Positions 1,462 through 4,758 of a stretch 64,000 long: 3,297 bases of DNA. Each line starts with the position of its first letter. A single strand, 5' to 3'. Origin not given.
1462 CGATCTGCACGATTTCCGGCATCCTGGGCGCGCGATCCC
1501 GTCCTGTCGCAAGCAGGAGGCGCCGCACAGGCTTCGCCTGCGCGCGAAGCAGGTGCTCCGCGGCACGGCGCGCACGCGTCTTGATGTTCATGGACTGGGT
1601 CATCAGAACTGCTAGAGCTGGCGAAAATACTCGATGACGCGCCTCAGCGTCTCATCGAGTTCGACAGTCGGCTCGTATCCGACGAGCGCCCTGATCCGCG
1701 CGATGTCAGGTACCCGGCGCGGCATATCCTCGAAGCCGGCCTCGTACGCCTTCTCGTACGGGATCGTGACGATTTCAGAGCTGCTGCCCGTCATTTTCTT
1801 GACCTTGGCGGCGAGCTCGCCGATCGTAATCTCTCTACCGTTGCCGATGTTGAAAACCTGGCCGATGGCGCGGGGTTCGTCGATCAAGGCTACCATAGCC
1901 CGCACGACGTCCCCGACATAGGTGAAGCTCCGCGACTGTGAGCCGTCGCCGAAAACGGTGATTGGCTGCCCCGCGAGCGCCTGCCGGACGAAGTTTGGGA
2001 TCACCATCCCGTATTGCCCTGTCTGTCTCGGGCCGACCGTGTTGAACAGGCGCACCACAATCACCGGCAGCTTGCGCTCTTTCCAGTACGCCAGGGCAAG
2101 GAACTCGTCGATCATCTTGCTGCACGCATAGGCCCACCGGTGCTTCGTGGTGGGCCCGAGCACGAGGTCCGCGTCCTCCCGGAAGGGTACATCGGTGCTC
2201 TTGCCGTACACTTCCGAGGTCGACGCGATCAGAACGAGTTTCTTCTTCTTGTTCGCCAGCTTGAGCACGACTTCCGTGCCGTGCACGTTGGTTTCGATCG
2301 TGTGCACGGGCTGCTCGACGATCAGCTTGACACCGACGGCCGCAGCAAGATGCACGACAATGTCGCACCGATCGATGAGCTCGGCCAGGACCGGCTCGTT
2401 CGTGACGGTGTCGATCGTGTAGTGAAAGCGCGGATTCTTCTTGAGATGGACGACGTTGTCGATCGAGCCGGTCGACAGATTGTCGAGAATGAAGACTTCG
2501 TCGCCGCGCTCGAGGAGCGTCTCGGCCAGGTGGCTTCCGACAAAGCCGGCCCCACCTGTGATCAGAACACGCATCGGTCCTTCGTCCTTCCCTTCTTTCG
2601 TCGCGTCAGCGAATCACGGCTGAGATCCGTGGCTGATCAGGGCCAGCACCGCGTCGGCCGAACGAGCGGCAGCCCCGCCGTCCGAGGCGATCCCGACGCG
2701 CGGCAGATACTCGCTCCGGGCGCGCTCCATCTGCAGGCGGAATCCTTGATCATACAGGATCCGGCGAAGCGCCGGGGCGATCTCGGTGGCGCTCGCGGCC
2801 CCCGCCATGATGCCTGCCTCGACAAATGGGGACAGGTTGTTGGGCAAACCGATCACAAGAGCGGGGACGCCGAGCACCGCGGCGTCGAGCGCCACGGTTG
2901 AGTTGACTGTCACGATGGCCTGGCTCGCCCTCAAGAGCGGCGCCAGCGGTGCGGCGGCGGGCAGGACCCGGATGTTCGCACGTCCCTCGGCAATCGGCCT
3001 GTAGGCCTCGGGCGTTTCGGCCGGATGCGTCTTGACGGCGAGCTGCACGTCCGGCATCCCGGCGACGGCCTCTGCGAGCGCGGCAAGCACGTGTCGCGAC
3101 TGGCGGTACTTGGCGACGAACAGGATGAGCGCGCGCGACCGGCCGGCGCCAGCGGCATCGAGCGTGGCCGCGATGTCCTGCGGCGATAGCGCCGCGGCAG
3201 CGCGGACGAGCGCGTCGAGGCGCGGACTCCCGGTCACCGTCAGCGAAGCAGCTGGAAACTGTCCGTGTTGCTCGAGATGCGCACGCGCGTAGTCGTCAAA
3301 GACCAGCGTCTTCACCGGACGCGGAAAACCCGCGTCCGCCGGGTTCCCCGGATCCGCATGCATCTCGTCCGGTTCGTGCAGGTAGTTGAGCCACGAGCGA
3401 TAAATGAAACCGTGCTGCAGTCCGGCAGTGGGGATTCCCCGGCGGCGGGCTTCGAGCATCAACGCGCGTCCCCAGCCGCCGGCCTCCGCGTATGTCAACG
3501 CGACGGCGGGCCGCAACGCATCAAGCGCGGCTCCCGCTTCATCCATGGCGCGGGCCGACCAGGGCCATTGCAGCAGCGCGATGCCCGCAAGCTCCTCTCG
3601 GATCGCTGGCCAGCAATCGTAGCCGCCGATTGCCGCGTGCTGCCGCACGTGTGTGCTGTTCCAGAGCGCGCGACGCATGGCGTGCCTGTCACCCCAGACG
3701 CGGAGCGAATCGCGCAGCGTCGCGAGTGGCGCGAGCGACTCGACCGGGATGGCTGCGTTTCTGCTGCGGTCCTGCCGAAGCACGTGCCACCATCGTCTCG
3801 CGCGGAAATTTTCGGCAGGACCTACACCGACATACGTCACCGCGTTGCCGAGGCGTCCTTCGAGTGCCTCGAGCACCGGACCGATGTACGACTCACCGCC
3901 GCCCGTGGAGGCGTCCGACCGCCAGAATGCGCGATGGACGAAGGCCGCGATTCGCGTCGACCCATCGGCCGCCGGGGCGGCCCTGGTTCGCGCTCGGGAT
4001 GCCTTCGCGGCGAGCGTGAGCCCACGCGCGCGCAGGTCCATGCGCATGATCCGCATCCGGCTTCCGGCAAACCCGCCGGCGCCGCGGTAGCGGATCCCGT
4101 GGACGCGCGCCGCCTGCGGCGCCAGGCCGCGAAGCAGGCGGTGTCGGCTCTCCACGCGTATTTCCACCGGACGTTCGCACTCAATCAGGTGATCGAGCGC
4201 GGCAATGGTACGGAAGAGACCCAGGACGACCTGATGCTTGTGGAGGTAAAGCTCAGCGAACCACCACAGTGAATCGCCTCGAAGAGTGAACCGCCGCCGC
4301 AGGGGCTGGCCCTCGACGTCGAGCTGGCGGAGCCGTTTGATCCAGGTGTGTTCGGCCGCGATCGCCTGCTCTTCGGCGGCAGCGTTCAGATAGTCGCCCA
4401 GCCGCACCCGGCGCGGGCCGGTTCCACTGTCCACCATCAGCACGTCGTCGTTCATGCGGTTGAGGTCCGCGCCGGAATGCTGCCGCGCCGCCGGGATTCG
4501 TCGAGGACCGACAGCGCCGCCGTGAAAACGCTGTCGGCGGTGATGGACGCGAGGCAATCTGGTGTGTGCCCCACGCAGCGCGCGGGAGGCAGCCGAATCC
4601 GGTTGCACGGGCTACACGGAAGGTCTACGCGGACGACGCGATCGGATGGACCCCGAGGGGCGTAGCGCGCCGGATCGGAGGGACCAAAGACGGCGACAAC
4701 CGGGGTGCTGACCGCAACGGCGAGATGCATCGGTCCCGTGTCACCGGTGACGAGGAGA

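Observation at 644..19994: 19-kb glycan operon built around polyprenyl-phosphate-sugar GT2s and GT-C transferases, with no visible export/polymerisation machinery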

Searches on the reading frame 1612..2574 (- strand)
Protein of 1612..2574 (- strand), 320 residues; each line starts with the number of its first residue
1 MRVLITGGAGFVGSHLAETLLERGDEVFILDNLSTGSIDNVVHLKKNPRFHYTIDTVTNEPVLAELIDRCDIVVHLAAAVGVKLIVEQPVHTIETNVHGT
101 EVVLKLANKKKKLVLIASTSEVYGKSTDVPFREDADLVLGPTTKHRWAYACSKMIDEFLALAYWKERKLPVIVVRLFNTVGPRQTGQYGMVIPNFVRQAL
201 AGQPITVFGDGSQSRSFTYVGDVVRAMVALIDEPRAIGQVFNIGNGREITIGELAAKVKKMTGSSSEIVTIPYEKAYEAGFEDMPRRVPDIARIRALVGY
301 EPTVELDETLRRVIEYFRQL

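Call 5: search_protein_families(library=pfam, proteins=[window:1612-2574:-], max_evalue=0.01)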
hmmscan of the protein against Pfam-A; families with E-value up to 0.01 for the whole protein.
window:1612-2574:- (320 aa): 10 families
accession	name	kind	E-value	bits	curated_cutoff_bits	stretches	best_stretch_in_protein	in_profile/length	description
PF16363.11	GDP_Man_Dehyd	-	1.2e-59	202.9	27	1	4-312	1-331/332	GDP-mannose 4,6 dehydratase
PF01370.27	Epimerase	-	3.2e-59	200.7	20.9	1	3-244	1-240/240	NAD dependent epimerase/dehydratase family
PF02719.21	Polysacc_synt_2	-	2e-19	70.3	20.2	2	3-117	1-127/293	Polysaccharide biosynthesis protein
PF01073.25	3Beta_HSD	-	1.7e-17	63.8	22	1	4-245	1-250/280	3-beta hydroxysteroid dehydrogenase/isomerase family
PF07993.18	NAD_binding_4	-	2.6e-17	63.3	20.1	1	62-188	81-216/258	Male sterility protein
PF04321.23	RmlD_sub_bind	-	1.1e-13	51.4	27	1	1-273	1-243/287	RmlD substrate binding domain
PF03435.24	Sacchrp_dh_NADP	-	2.9e-05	24.8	25.1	1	4-97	2-100/129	Saccharopine dehydrogenase NADP binding domain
PF13460.12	NAD_binding_10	-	0.0024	18.2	27.2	1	7-141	1-119/184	NAD(P)H-binding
PF02737.24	3HCDH_N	-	0.0049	17.2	22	1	8-121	6-116/180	3-hydroxyacyl-CoA dehydrogenase, NAD binding domain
PF08659.16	KR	-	0.0059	17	22.6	0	3-126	3-144/180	KR domain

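Call 28: search_solved_structures(query=window:1612-2574:-, max_evalue=1e-10)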
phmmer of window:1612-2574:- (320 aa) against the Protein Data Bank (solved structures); distinct sequences matched with E-value up to 1e-10: 99 (the best 60 are shown).
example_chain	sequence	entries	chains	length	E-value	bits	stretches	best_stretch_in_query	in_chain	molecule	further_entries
4lk3_A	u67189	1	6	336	2.6e-58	200.8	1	2-319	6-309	UDP-glucuronic acid decarboxylase 1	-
4gll_A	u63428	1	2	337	2.6e-58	200.8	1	2-319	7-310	UDP-glucuronic acid decarboxylase 1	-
2b69_A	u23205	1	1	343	2.8e-58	200.7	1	2-319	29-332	UDP-glucuronate decarboxylase 1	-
4m55_A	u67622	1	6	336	3.6e-58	200.3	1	2-319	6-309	UDP-glucuronic acid decarboxylase 1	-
8vr2_A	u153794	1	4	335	1e-45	159.4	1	2-316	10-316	NAD-dependent epimerase/dehydratase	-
4zrm_A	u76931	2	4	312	1.1e-43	152.8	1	1-319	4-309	UDP-glucose 4-epimerase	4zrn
6wjb_A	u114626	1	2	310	3.1e-43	151.3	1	2-266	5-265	NAD-dependent epimerase/dehydratase family protein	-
6wj9_A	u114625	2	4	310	1.4e-42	149.1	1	2-266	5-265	NAD-dependent epimerase/dehydratase family protein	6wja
3slg_A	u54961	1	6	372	5.3e-39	137.4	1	2-318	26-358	PbgP3 protein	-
6zl6_A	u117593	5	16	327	6e-39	137.2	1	1-320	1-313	Epimerase domain-containing protein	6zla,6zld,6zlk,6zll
6zlj_A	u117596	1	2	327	1.8e-38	135.6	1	1-320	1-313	Epimerase domain-containing protein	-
6pmh_A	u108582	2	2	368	7.7e-38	133.6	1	3-318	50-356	UDP-glucose 4-epimerase related protein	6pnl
6bwl_A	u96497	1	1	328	2.6e-37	131.8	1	1-318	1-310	Pal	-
8gjh_A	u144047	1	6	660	9.9e-36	126.6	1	1-318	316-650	Bifunctional polymyxin resistance protein ArnA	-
9v5h_G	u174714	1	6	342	8.1e-35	123.6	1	1-318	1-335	Bifunctional polymyxin resistance protein ArnA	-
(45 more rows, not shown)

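Call 62: search_protein_families(library=ncbifam, proteins=[window:1612-2574:-], max_evalue=0.00001)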
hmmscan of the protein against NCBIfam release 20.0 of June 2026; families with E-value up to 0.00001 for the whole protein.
window:1612-2574:- (320 aa): 30 families (the best 25 are shown)
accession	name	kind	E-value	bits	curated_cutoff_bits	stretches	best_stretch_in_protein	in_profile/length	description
NF008872.0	PRK11908.1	equivalog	4.8e-53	180.4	294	1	2-319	3-337/349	bifunctional UDP-4-keto-pentose/UDP-xylose synthase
TIGR04180.1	EDH_00030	hypoth_equivalog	4.6e-52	176.9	475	1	3-304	1-296/297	NAD-dependent 4,6-dehydratase LegB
TIGR01181.1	dTDP_gluc_dehyt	equivalog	4.3e-43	147.6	365.1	1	2-318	1-312/321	dTDP-glucose 4,6-dehydratase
NF005998.1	PRK08125.1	equivalog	8.2e-42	143.4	777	1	2-317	317-649/649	bifunctional UDP-4-amino-4-deoxy-L-arabinose formyltransferase/UDP-glucuronic acid oxidase ArnA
TIGR01179.1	galE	equivalog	3.6e-36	124.6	262.3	1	2-312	1-320/332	UDP-glucose 4-epimerase GalE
TIGR02197.1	heptose_epim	equivalog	8.9e-34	117.1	274.6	1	3-315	1-311/316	ADP-glyceromanno-heptose 6-epimerase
NF011728.1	PRK15181.1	equivalog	9.9e-28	97.1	760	1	2-317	17-337/348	Vi polysaccharide biosynthesis UDP-N-acetylglucosaminuronic acid C-4 epimerase TviC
NF007490.0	PRK10084.1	subfamily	4.5e-26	91.7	649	1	1-255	1-270/361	dTDP-glucose 4,6-dehydratase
NF007582.0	PRK10217.1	equivalog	1e-24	87.3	698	1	2-248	3-256/355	dTDP-glucose 4,6-dehydratase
NF007956.0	PRK10675.1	subfamily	4.8e-21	75.2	394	1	1-223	1-233/338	UDP-glucose 4-epimerase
NF042422.1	oxyalk_red_OleD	equivalog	2.2e-20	73.3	580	1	1-280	1-268/329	2-alkyl-3-oxoalkanoate reductase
NF047922.1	GDPFucSynFcl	equivalog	5.1e-20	72.1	500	1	68-317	52-301/308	GDP-L-fucose synthase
TIGR03466.1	HpnA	hypoth_equivalog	8.6e-20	70.9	367.65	1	1-282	1-266/327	hopanoid-associated sugar epimerase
TIGR02622.1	CDP_4_6_dhtase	equivalog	1.1e-19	70.8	278.45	1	2-319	6-332/352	CDP-glucose 4,6-dehydratase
NF041015.1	UDPsulfquin_syn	equivalog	1e-16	60.9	575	1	187-315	234-361/384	UDP-sulfoquinovose synthase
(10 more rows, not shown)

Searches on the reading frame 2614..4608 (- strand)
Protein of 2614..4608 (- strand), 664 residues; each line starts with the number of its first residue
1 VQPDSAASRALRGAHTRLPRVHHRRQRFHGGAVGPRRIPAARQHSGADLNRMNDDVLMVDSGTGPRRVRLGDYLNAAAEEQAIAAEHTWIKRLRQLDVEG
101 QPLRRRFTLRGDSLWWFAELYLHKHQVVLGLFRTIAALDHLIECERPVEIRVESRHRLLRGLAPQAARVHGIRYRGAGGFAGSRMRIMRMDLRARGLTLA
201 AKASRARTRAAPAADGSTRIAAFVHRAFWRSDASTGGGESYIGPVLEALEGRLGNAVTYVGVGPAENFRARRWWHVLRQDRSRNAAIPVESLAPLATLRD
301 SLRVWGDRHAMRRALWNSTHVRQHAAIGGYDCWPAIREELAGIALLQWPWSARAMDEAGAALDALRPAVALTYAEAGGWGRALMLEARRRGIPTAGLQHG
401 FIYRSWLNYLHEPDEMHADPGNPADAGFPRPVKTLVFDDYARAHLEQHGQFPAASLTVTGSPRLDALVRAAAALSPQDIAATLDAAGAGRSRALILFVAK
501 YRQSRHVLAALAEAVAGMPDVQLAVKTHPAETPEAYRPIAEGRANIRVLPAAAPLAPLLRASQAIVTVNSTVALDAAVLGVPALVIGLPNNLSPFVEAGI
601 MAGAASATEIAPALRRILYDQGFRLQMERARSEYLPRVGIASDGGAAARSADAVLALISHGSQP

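Call 5: search_protein_families(library=pfam, proteins=[window:2614-4608:-], max_evalue=0.01)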
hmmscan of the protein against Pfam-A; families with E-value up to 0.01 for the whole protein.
window:2614-4608:- (664 aa): 4 families
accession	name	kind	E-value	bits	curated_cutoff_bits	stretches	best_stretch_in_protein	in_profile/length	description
PF20471.4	DUF6716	-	9.8e-05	21.9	27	1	503-586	190-283/342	Putative glycosyltransferase (DUF6716)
PF02350.25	Epimerase_2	-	0.00034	20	30.6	1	439-634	131-333/347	UDP-N-acetylglucosamine 2-epimerase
PF05159.20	Capsule_synth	-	0.00048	20.1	20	1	507-589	173-264/310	Capsule polysaccharide biosynthesis protein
PF04464.20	Glyphos_transf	-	0.0053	16.2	22.1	1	453-583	157-289/367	CDP-Glycerol:Poly(glycerophosphate) glycerophosphotransferase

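Call 7: search_protein_families(library=ncbifam, proteins=[window:2614-4452:-], max_evalue=0.001)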
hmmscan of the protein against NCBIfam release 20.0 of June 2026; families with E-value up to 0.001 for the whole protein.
window:2614-4452:- (612 aa): 2 families
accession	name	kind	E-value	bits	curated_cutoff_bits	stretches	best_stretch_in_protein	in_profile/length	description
TIGR04396.2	surf_polysacc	subfamily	9.6e-13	48.1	125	1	451-532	205-286/427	surface carbohydrate biosynthesis protein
NF046086.1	BFO_1060_trans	domain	8.2e-12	44.9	200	1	447-606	199-364/365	BFO_1060 family glycosyltransferase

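Call 31: find_homologous_proteins(query=window:2614-4452:-)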
Query window:2614-4452:- (612 aa): 1893 proteins with E <= 0.001 among 8000 candidates; the best 120 are listed.
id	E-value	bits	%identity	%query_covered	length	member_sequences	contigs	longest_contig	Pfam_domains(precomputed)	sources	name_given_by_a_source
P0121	0.0e+0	1345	100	100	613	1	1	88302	-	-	-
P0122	0.0e+0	1242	93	100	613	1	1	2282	PF20471.5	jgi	jgi:hypothetical protein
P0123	0.0e+0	1240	92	100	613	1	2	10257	PF20471.5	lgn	-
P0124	0.0e+0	1240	93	100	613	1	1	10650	-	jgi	jgi:hypothetical protein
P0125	0.0e+0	1238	92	100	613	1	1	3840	-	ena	-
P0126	0.0e+0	1233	92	100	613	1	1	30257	-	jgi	-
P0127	0.0e+0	1232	92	100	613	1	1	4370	PF05159.21,PF20471.5,PF02350.26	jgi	jgi:hypothetical protein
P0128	0.0e+0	1231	92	100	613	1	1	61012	PF20471.5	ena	-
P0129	0.0e+0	1227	91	100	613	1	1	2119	-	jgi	-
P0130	0.0e+0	1208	90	100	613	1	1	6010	-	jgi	jgi:hypothetical protein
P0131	0.0e+0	1202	90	100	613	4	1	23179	-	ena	-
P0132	0.0e+0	1197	89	100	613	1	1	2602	-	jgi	jgi:hypothetical protein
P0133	0.0e+0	1189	93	95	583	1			PF20471.5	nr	nr:hypothetical protein [Acidobacteriota bacterium]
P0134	0.0e+0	1160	87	100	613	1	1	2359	-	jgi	jgi:hypothetical protein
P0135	0.0e+0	1145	86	100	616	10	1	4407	-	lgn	-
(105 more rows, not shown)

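Call 34: search_solved_structures(query=A2, max_evalue=1, show_alignments=1)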
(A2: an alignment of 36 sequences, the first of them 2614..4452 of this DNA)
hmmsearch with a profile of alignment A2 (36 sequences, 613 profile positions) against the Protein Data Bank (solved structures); distinct sequences matched with E-value up to 1: 2.
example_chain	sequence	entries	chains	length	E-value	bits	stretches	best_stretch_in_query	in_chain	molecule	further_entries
3dzc_A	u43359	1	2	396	0.00056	21.9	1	396-600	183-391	UDP-N-acetylglucosamine 2-epimerase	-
6vlb_A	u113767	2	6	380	0.28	13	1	400-572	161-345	UDP-N-acetylglucosamine 2-epimerase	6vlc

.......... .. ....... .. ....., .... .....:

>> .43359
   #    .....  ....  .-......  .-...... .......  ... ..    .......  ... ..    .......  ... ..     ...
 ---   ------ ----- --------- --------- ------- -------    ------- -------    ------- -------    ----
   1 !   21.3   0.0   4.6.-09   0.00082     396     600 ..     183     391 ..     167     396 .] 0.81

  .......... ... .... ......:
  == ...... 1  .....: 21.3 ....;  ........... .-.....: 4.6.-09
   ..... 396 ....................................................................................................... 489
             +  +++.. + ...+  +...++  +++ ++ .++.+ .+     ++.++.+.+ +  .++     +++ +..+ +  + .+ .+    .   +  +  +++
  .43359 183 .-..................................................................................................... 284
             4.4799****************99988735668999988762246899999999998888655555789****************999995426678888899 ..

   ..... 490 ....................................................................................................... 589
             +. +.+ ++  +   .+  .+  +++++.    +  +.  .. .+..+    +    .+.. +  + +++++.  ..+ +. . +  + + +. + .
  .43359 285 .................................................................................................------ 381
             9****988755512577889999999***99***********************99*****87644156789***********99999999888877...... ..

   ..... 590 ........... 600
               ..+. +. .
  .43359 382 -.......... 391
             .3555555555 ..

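Call 49: predict_structure(alignment_id=A2)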
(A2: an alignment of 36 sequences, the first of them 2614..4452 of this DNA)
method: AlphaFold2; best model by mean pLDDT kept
length: 612 residues; sequences in the alignment: 36
mean_pLDDT: 87.1   pTM: 0.88
mean pLDDT of the five models: 87.1, 86.7, 84.9, 84.0, 81.0
residues with pLDDT >= 90: 367; 70-90: 184; 50-70: 31; < 50: 30
segments of 3 or more residues with pLDDT < 50: 178-187, 215-231, 610-612
pLDDT, mean of each block of 10 residues (from residue 1): 84 89 87 93 97 95 94 92 95 94 88 95 85 90 91 80 82 64 47 88 87 49 36 77 94 97 98 94 96 95 96 94 77 95 82 71 90 91 91 89 92 89 95 93 91 88 94 84 87 91 91 89 92 86 91 91 96 95 88 93 80 35
secondary structure, 60 per line:
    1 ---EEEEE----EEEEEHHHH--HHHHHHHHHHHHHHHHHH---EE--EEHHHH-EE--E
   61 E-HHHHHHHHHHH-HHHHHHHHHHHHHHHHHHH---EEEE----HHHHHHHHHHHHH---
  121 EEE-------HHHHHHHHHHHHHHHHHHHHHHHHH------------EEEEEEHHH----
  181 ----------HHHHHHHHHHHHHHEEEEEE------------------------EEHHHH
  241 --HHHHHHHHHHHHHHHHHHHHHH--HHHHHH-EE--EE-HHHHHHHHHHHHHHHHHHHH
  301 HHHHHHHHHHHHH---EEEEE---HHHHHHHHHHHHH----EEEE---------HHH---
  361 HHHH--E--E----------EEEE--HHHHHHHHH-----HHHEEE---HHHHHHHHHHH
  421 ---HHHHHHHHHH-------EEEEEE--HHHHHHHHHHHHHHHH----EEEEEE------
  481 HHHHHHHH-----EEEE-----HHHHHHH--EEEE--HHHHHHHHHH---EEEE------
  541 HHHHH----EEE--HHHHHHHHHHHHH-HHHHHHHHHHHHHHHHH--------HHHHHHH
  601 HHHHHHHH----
elements in order: E4-8 E13-17 H18-21 H24-41 H51-54 H63-73 H75-93 E97-100 H105-117 E121-123 H131-155 E168-173 H191-204 E205-210 H237-240 H243-264 H267-272 H281-313 E317-321 H325-337 E342-345 H361-364 E381-384 H387-395 E404-406 H410-420 H424-433 E441-446 H449-464 E469-474 H481-488 E494-497 H503-509 E512-515 H518-527 E531-534 H541-545 E550-552 H555-567 H569-585 H594-608

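Call 51: fold_search(model_id=the predicted structure, library=pdb)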
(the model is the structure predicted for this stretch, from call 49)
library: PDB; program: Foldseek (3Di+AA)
matches with E <= 10: 868; with E <= 0.001: 285
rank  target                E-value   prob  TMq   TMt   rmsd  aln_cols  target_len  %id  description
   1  1v4v_A                9.2e-11  1.00  0.38  0.58  10.2       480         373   16  Crystal Structure Of UDP-N-Acetylglucosamine 2-Epimerase From Thermus Thermophilus HB8 (released 2003-12-02)
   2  3dzc_A                2.3e-10  1.00  0.42  0.64   7.1       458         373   16  2.35 Angstrom resolution structure of WecB (VC0917), a UDP-N-acetylglucosamine 2-epimerase from Vibrio cholerae. (released 2008-08-12)
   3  1f6d_C                2.5e-10  1.00  0.42  0.66  12.2       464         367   15  THE STRUCTURE OF UDP-N-ACETYLGLUCOSAMINE 2-EPIMERASE FROM E. COLI. (released 2000-12-13)
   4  1f6d_B                3.1e-10  1.00  0.43  0.68   8.1       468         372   15  THE STRUCTURE OF UDP-N-ACETYLGLUCOSAMINE 2-EPIMERASE FROM E. COLI. (released 2000-12-13)
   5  1f6d_A                3.4e-10  1.00  0.44  0.67  11.8       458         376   16  THE STRUCTURE OF UDP-N-ACETYLGLUCOSAMINE 2-EPIMERASE FROM E. COLI. (released 2000-12-13)
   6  5dld                  6.6e-10  1.00  0.42  0.63  10.1       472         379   17  Crystal Structure of a UDP-N-acetylglucosamine 2-epimerase from Burkholderia vietnamiensis complexed with UDP-GlcNAc and (released 2015-09-30)
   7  1v4v_B                1.4e-09  1.00  0.41  0.64  10.9       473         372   17  Crystal Structure Of UDP-N-Acetylglucosamine 2-Epimerase From Thermus Thermophilus HB8 (released 2003-12-02)
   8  1f6d_D                1.4e-09  1.00  0.42  0.64  11.3       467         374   15  THE STRUCTURE OF UDP-N-ACETYLGLUCOSAMINE 2-EPIMERASE FROM E. COLI. (released 2000-12-13)
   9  6vlc_D                1.5e-09  1.00  0.44  0.68   6.3       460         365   12  Crystal structure of UDP-GlcNAc 2-epimerase from Neisseria meningitidis bound to UDP-GlcNAc (released 2020-11-11)
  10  3wad_B                1.9e-09  1.00  0.39  0.56   9.7       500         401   16  Crystal structure of glycosyltransferase VinC involved in the biosynthesis of vicenistatin (released 2014-06-04)
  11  6vlc_B                2.9e-09  1.00  0.44  0.68   6.5       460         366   13  Crystal structure of UDP-GlcNAc 2-epimerase from Neisseria meningitidis bound to UDP-GlcNAc (released 2020-11-11)
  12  7vz6_H                3.1e-09  1.00  0.43  0.68   7.5       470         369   17  The crystal structure of Non-hydrolyzing UDPGlcNAc 2-epimerase in complex with UDP-glucose (released 2022-11-16)
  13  5enz_A                3.4e-09  1.00  0.43  0.69   7.4       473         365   15  S. aureus MnaA-UDP co-structure (released 2016-04-27)
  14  7vza_E                3.5e-09  1.00  0.43  0.68   9.1       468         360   17  The crystal structure of Non-hydrolyzing UDPGlcNAc 2-epimerase in complex with UDP (released 2022-11-16)
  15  7vza_B                4.1e-09  1.00  0.43  0.68   9.0       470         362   17  The crystal structure of Non-hydrolyzing UDPGlcNAc 2-epimerase in complex with UDP (released 2022-11-16)
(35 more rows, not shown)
